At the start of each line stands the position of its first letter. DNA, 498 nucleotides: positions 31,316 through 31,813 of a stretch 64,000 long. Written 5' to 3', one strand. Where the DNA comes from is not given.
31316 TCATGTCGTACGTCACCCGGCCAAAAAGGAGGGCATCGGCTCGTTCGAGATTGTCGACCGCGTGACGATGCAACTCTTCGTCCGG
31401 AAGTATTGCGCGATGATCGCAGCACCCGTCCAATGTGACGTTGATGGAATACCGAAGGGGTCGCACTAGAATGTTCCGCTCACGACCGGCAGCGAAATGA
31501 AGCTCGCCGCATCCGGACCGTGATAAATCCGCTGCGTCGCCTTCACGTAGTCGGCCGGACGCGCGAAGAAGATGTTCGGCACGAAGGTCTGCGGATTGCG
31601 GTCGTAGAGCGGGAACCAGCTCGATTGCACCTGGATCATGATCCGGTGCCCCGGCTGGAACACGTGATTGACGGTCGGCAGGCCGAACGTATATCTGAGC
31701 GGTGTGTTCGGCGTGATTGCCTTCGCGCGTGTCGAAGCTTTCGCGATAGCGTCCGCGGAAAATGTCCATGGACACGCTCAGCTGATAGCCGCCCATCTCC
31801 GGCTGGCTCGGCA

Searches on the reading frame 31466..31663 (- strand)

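Call 70: search_protein_families(library=ncbifam, proteins=[window:31466-31663:-], max_evalue=0.01)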
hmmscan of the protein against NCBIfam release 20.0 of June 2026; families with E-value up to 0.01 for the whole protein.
window:31466-31663:- (65 aa): 1 family
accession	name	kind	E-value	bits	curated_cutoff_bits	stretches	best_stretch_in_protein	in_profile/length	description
TIGR00976.1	CocE_NonD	subfamily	5.9e-11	42.1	66.3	1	1-63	490-550/550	CocE/NonD family hydrolase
